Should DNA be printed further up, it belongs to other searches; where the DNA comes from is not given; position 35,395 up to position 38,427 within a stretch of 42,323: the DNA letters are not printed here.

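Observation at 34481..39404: Translationally coupled yhiI-rbbA-yhhJ module: membrane fusion protein plus fused double-ATPase/permease plus ABC-2 permease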

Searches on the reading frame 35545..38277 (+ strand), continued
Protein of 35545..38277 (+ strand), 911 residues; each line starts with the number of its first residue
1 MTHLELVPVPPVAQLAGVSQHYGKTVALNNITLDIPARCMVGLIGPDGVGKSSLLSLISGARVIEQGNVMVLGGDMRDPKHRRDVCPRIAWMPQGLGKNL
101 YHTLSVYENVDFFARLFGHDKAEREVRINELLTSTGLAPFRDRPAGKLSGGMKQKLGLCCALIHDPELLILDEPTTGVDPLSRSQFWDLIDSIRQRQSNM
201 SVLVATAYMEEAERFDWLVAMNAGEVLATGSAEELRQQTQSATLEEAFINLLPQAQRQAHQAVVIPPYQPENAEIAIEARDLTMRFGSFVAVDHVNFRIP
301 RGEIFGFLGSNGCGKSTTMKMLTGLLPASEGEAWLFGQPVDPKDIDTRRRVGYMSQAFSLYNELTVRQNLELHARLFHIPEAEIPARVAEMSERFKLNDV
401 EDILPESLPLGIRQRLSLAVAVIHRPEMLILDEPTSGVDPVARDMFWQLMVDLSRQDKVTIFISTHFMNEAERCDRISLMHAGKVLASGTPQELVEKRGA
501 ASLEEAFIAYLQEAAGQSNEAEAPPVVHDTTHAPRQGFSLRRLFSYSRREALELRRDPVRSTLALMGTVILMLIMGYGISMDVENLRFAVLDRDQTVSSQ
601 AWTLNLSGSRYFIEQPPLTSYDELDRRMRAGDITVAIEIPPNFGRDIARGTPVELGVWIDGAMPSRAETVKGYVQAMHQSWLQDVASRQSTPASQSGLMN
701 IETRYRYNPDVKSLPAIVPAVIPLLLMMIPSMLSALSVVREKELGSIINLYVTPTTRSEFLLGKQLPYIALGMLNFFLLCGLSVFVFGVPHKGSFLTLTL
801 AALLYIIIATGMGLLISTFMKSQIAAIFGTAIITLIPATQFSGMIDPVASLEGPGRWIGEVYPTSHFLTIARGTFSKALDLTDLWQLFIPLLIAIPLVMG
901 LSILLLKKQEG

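Call 65: find_related_loci(query=A1, collection=genome_contigs, flank=9000)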
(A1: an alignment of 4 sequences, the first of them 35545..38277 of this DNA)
Query A1 (911 aa) in genome_contigs; peptide patterns used: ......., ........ (x = any residue, [..] = any of these).
600 stretches matched a pattern (row limit reached: there are more); 583 encode a relative of the query (tblastn E <= 1e-3); the best 80 are kept; 80 distinct loci.
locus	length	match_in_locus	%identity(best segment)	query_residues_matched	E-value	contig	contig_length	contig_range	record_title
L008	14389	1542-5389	99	1-911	0e+0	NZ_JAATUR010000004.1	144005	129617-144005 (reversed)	Escherichia coli strain SCPM-O-B-8794 4length=144005, whole genome shotgun sequence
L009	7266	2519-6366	98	1-911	0e+0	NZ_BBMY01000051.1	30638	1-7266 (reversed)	Escherichia albertii NBRC 107761 = DSM 17582 strain NBRC 107761, whole genome shotgun sequence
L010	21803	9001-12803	90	1-911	0e+0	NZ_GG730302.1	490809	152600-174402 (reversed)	Citrobacter youngae ATCC 29220 Scfld3, whole genome shotgun sequence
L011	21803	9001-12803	90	1-911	0e+0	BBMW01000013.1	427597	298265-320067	Citrobacter werkmanii NBRC 105721 DNA, contig: CIWKM13, whole genome shotgun sequence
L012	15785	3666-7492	90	11-911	0e+0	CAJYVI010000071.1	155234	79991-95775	MAG: uncultured Pseudocitrobacter sp. isolate SP260_1_metabat2_genome_mining.39 genome assembly, contig: k127_95563, who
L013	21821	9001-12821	89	10-911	0e+0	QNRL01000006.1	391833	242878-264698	Pseudocitrobacter faecalis strain DSM 27453 Ga0244571_106, whole genome shotgun sequence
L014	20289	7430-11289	90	1-911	0e+0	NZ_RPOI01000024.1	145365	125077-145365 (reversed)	Citrobacter youngae strain CCUG 30791 citrobacter_youngae_CCUG30791T_0000024, whole genome shotgun sequence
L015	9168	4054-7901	71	14-911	0e+0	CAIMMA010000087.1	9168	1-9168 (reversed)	uncultured bacterium isolate Loclat_bin-10882 genome assembly, contig: bin-10882:087/819, whole genome shotgun sequence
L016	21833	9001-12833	69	11-909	0e+0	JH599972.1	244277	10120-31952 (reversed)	Acetobacteraceae bacterium AT-5844 genomic scaffold Scfld110, whole genome shotgun sequence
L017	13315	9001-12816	69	10-910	0e+0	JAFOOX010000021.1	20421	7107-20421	MAG: Gammaproteobacteria bacterium isolate RGIG665 Dairy_cattle_Jejunum-6__c91, whole genome shotgun sequence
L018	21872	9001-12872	70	10-909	0e+0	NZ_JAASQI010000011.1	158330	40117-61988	Pseudochelatococcus lubricantis strain DSM 103870 Ga0373372_11, whole genome shotgun sequence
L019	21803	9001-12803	68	8-910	0e+0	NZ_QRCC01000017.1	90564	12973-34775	Nitrosomonas sp. HPC101 HPC101_contig000017, whole genome shotgun sequence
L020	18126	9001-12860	68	7-911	0e+0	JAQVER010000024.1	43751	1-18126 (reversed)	MAG: Desulfocapsaceae bacterium isolate STE_14 NODE_1514_length_43751_cov_4.321108_Sandtown_E, whole genome shotgun sequ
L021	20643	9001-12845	69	9-911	0e+0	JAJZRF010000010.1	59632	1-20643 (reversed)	MAG: Deltaproteobacteria bacterium isolate SKS1.bin79 NODE_809_length_59632_cov_16.799210, whole genome shotgun sequence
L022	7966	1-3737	70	18-910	0e+0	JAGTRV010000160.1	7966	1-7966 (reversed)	MAG: Proteobacteria bacterium isolate CTSoil_123 scaffold_7171, whole genome shotgun sequence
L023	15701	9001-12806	69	9-910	0e+0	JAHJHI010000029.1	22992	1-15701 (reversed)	MAG: Gammaproteobacteria bacterium isolate Modern_marine_planktonic.mb.20 Modern_marine_plan.mb.20_k141_420965, whole ge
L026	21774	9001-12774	70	12-910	0e+0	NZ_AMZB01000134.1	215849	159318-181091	Pseudomonas nitroreducens TX1 Contig134, whole genome shotgun sequence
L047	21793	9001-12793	66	12-911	0e+0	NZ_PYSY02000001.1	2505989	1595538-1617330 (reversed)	Brucella pituitosa strain CCUG 50899 tig00000001_pilon, whole genome shotgun sequence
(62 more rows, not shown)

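Call 74: search_protein_families(proteins=[L023:12909-14351:+, L023:14376-15563:+, L023:3806-5653:+, L014:13659-14387:-, L026:6134-7108:-, L047:13312-15174:+], library=ncbifam, max_evalue=1e-10)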
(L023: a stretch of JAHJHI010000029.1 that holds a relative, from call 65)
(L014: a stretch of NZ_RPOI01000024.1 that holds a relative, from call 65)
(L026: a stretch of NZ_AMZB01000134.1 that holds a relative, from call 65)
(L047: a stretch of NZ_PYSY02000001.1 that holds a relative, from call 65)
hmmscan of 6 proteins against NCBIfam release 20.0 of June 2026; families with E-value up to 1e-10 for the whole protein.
L023:12909-14351:+ (481 aa): 10 families
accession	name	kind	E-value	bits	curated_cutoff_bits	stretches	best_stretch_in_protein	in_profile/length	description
NF006045.0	PRK08190.1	subfamily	1.2e-225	749.8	282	1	18-479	3-463/467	bifunctional enoyl-CoA hydratase/phosphate acetyltransferase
NF008852.0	PRK11890.1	subfamily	1.4e-142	474.4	413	1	181-478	11-308/315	phosphate acetyltransferase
NF004472.0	PRK05805.1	subfamily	2.3e-89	299.4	399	1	183-475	8-300/302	phosphate butyryltransferase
TIGR02706.1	P_butyryltrans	equivalog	3.8e-88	295.4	410.5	1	181-472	2-293/294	phosphate butyryltransferase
NF005837.0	PRK07742.1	equivalog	1.5e-81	274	409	1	181-473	4-297/299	phosphate butyryltransferase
TIGR02709.1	branched_ptb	equivalog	5.1e-37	127.9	475.15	1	252-469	54-268/271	branched-chain phosphotransacylase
NF007233.1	PRK09653.1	subfamily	2.7e-22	79.7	310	1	259-458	107-304/319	phosphotransacetylase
TIGR00651.1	pta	equivalog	2.2e-19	70.1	311.2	1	261-467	96-301/304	phosphate acetyltransferase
NF004167.0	PRK05632.1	equivalog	6.5e-15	54.7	418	1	264-444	496-673/708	phosphate acetyltransferase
TIGR02278.1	PaaN-DH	equivalog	3.3e-12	45.4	562.8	1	24-147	523-653/664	phenylacetic acid degradation bifunctional protein PaaZ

L023:14376-15563:+ (396 aa): 8 families
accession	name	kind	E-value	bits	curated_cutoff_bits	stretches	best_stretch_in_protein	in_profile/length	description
NF005462.0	PRK07058.1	equivalog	2.8e-116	388.8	486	1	4-393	5-392/396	acetate/propionate family kinase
TIGR00016.1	ackA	subfamily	1e-100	337.3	293.4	1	4-388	5-401/405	acetate/propionate family kinase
NF009045.0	PRK12379.1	equivalog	1.8e-87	293.8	580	1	5-390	7-392/402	propionate kinase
NF009063.0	PRK12397.1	equivalog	4.4e-84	282.5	659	1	1-390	1-392/404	acetate/propionate family kinase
NF009099.0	PRK12440.1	equivalog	1.7e-74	251.2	693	1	5-390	6-396/397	acetate/propionate family kinase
NF005520.0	PRK07157.1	equivalog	4.4e-71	240.1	561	1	85-390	84-397/400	acetate kinase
NF002834.0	PRK03011.1-5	subfamily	1.1e-19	70.8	222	1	174-367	150-343/357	butyrate kinase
TIGR02707.1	butyr_kinase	equivalog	6.2e-13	48.5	289.1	1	200-350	174-323/351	butyrate kinase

L023:3806-5653:+ (616 aa): 3 families
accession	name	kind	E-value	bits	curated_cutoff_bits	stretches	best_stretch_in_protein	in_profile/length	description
TIGR01838.1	PHA_synth_I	subfamily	4.3e-159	530.4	622.65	1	102-614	19-531/532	class I poly(R)-hydroxyalkanoic acid synthase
TIGR01839.1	PHA_synth_II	subfamily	4.7e-99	332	855.4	1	97-615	47-559/560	class II poly(R)-hydroxyalkanoic acid synthase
TIGR01836.1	PHA_synth_III_C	subfamily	3.2e-39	134.9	365.3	1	239-539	33-332/350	class III poly(R)-hydroxyalkanoic acid synthase subunit PhaC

L014:13659-14387:- (243 aa): 200 families (the best 25 are shown)
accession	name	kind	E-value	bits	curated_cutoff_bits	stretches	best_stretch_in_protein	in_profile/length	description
TIGR01831.1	fabG_rel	equivalog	3.1e-137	455.6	338.85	1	5-243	1-239/239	3-ketoacyl-ACP reductase FabG2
NF004200.0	PRK05653.1-5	equivalog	2e-123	410.7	273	1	1-243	1-242/242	3-oxoacyl-ACP reductase FabG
NF009466.0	PRK12826.1-2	subfamily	5.8e-82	274.9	222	1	1-242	2-244/248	3-oxoacyl-ACP reductase FabG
NF053542.1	FlxB_rubin_SDR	equivalog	4.5e-78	262.3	340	1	5-242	3-239/239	flexirubin biosynthesis SDR family reductase FlxB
TIGR01830.1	3oxo_ACP_reduc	equivalog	2.3e-77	259.9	297.75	1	5-242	1-238/239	3-oxoacyl-[acyl-carrier-protein] reductase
NF004197.0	PRK05653.1-1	equivalog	9e-70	235.1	332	1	3-242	8-246/249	3-oxoacyl-ACP reductase FabG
TIGR01829.1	AcAcCoA_reduct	subfamily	2.9e-68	230.1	302.1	1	5-242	3-240/242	acetoacetyl-CoA reductase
NF009464.0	PRK12824.1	subfamily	5.1e-67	226.1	269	1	1-242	1-242/245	3-oxoacyl-ACP reductase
NF004198.0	PRK05653.1-3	equivalog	1.5e-62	211.3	296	1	2-242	7-246/248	3-oxoacyl-ACP reductase FabG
NF009547.0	PRK12936.1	subfamily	4.8e-60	203.2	436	1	3-242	7-242/245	3-ketoacyl-(acyl-carrier-protein) reductase NodG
NF004199.0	PRK05653.1-4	equivalog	5.8e-60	202.9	301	1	3-243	6-246/247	3-oxoacyl-ACP reductase FabG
NF009546.0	PRK12935.1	equivalog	5.3e-57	193.2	418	1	5-242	9-245/247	acetoacetyl-CoA reductase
NF047420.2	EF_P_mod_YmfI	equivalog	6.9e-56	189.6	238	1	5-242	2-235/236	elongation factor P 5-aminopentanone reductase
NF009384.0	PRK12743.1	equivalog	1.7e-54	184.8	264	1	2-243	6-248/258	SDR family oxidoreductase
NF040605.2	mycolic_FabG1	exception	3.3e-53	180.9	420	1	2-242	1-229/233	3-oxoacyl-ACP reductase FabG1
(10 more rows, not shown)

L026:6134-7108:- (325 aa): 24 families
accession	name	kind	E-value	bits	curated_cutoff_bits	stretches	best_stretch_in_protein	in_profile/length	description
TIGR02824.1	quinone_pig3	subfamily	4.5e-78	262.5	296.8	1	1-323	1-324/325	putative NAD(P)H quinone oxidoreductase, PIG3 family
NF008024.0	PRK10754.1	subfamily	2.2e-53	181.4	348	1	7-320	8-323/327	NADPH:quinone reductase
NF010344.0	PRK13771.1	subfamily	1.6e-49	168.7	349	2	92-323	116-332/334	putative alcohol dehydrogenase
NF041172.1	AcrlCoa_red_Thmprot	equivalog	1.4e-39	136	500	1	92-322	116-332/334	acryloyl-CoA reductase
NF041183.1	Pks2_ls1_myc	equivalog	1e-36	125.4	2400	1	13-324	1418-1729/2086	sulfolipid-1 biosynthesis phthioceranic/hydroxyphthioceranic acid synthase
TIGR02823.1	oxido_YhdH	subfamily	1.6e-34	119.2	297.25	1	18-324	17-324/324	acrylyl-CoA reductase family protein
TIGR03989.1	Rxyl_3153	subfamily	1.5e-33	116.5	440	2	85-320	132-367/370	NDMA-dependent alcohol dehydrogenase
TIGR03451.1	mycoS_dep_FDH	equivalog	4.9e-31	107.8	512.9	2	89-322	126-357/358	S-(hydroxymethyl)mycothiol dehydrogenase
TIGR01751.1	crot-CoA-red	equivalog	6.7e-30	104.1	378.55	1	89-205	137-255/398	crotonyl-CoA carboxylase/reductase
NF041097.1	keto_inos_dh_IolM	equivalog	1.9e-28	99.2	450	1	131-321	197-387/389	scyllo-inosose 3-dehydrogenase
NF058644.1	CurcmRedCuraProt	equivalog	2.4e-27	95.9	440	1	13-324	16-333/336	NADPH-dependent curcumin/dihydrocurcumin reductase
NF006940.0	PRK09422.1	equivalog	3.9e-27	95.1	344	1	92-323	115-334/338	alcohol dehydrogenase AdhP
NF003808.0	PRK05396.1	equivalog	6.7e-27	94.2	380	1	92-322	119-338/341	L-threonine 3-dehydrogenase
TIGR00692.1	tdh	equivalog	7.6e-26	90.9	458.35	1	92-322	117-338/340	L-threonine 3-dehydrogenase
NF047908.1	AldhRedAhr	equivalog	4.6e-24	84.9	470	1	91-322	119-333/335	NADPH-dependent aldehyde reductase Ahr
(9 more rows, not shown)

L047:13312-15174:+ (621 aa): 27 families (the best 25 are shown)
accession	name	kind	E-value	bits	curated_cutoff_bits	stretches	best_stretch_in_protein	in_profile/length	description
TIGR01779.1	TonB-B12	equivalog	1.4e-107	360.8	599.7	1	17-615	11-608/614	TonB-dependent vitamin B12 receptor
NF007926.1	PRK10641.1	equivalog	1.8e-71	241.5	836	1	13-615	6-611/617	TonB-dependent vitamin B12 receptor BtuB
TIGR01785.1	TonB-hemin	subfamily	6.3e-55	186.8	316.85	2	304-621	288-677/677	TonB-dependent heme/hemoglobin receptor family protein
TIGR01786.1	TonB-hemlactrns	subfamily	6.4e-49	166.9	323.75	2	282-621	383-719/719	TonB-dependent hemoglobin/transferrin/lactoferrin family receptor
TIGR01783.1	TonB-siderophor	subfamily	3.6e-46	158.1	223.5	2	357-621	365-649/649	TonB-dependent siderophore receptor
NF010010.0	PRK13483.1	equivalog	2e-39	135.1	927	2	14-163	9-164/660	ligand-gated channel protein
NF010038.0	PRK13513.1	equivalog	1.1e-38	133.3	942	1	24-475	23-487/659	ligand-gated channel protein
NF007478.2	PRK10064.1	equivalog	6e-29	100.8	745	1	31-167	25-163/663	catecholate siderophore receptor CirA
NF050067.1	TonBEntbctnRecCfrA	equivalog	5.9e-27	94.3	1200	1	18-171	8-167/698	TonB-dependent ferric enterobactin receptor CfrA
NF010012.0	PRK13486.1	equivalog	8.3e-25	87.2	924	1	36-166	25-162/696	TonB-dependent receptor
NF049944.1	TonB_dep_PUIUD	equivalog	4.3e-24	84.8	850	1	27-214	31-222/686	TonB-dependent receptor, PUIUD motif-type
NF010048.1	PRK13524.1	subfamily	6e-24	84.5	493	1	25-164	29-178/744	FepA family TonB-dependent siderophore receptor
NF010051.0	PRK13528.1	subfamily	3.9e-23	81.6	583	1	45-164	41-174/727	FepA family TonB-dependent siderophore receptor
NF053590.1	TonB_dep_TOL0244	equivalog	7e-23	81.1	645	1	37-601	11-581/604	TOL_0244 family TonB-dependent receptor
NF010011.0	PRK13484.1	equivalog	9e-23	80.4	1197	1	17-163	12-160/682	IreA family TonB-dependent siderophore receptor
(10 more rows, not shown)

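Call 77: search_protein_representatives(protein=window:35545-38277:+)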
Query: 911 residues. Proteins with E-value up to 0.001 (for the whole library): 608356; up to 1e-10: 224440; up to 1e-30: 13458. The best 150 are listed.
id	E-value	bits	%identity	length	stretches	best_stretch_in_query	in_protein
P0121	0.0e+00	1146.3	58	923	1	11-910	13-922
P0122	1.9e-277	939.3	68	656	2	9-488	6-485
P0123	1.5e-253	860.2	47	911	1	12-909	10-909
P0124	1.2e-248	843.9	47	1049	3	276-537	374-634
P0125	1.6e-247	840.3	45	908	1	16-909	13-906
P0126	1.3e-236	804.1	69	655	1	12-565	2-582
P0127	6.8e-228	775.3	43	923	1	14-910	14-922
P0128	4.7e-225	765.9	68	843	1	9-526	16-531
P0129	4.0e-223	759.5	74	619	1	40-500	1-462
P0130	1.7e-212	724.4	85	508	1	11-387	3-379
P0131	4.3e-202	689.9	61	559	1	14-565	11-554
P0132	2.9e-200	683.9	66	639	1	10-476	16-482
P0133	9.8e-192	655.7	62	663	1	200-679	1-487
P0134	2.1e-190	651.3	84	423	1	11-354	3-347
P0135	4.6e-182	623.7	68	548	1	11-434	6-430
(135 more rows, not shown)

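Call 95: predict_structure(alignment_id=A2)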
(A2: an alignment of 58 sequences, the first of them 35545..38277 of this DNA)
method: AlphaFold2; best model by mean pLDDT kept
length: 911 residues; sequences in the alignment: 58
mean_pLDDT: 85.9   pTM: 0.76
mean pLDDT of the five models: 85.9, 84.2, 82.5, 82.2, 80.2
residues with pLDDT >= 90: 472; 70-90: 360; 50-70: 32; < 50: 47
segments of 3 or more residues with pLDDT < 50: 1-7, 517-532, 579-582, 693-703, 705-712
pLDDT, mean of each block of 10 residues (from residue 1): 47 95 89 94 90 95 94 93 90 85 94 91 90 87 87 90 92 85 86 86 92 93 93 94 90 82 79 85 88 92 91 87 89 92 87 81 94 93 96 94 89 92 94 85 90 93 90 93 90 92 89 65 41 67 94 87 84 71 69 88 84 88 85 84 80 77 63 80 73 47 46 69 92 93 90 92 95 94 88 93 97 94 91 87 74 83 92 87 93 95 92 80
secondary structure, 60 per line:
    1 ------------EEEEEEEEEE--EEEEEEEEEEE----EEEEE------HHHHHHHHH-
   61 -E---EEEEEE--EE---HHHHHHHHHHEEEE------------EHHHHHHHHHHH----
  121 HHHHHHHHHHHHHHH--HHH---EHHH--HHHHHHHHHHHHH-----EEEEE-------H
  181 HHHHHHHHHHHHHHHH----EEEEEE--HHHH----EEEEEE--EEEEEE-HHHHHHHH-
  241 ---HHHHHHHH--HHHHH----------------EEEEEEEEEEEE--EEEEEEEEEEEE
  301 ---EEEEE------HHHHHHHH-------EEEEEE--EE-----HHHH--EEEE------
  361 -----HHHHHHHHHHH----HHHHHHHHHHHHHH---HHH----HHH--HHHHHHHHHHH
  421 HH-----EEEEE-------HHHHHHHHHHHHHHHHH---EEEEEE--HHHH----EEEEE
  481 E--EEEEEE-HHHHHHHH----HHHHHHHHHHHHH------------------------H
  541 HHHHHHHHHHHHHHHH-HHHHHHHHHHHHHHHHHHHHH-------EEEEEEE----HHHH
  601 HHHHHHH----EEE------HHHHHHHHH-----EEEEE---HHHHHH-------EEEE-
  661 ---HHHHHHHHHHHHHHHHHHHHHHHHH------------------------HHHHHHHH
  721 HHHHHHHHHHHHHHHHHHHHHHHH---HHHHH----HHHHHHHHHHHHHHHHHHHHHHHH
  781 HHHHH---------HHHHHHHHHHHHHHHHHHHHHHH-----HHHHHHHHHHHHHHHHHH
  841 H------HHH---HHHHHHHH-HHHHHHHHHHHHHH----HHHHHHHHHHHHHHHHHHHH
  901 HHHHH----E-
elements in order (helices of 4 or more, strands of 3 or more residues): E13-22 E25-35 E40-44 H51-59 E66-71 H79-88 E89-92 H106-116 H121-135 H150-162 E168-172 H180-196 E201-206 H209-212 E217-222 E225-230 H232-239 H244-251 H254-258 E275-286 E289-300 E304-308 H315-322 E330-335 H345-348 E351-354 H366-376 H381-394 H410-422 E428-432 H440-456 E460-465 H468-471 E476-481 E484-489 H491-498 H503-515 H540-556 H558-578 E586-592 H597-607 E612-614 H621-629 E635-639 H643-648 E656-659 H664-688 H713-744 H748-752 H757-785 H795-817 H823-841 H854-861 H863-876 H881-905
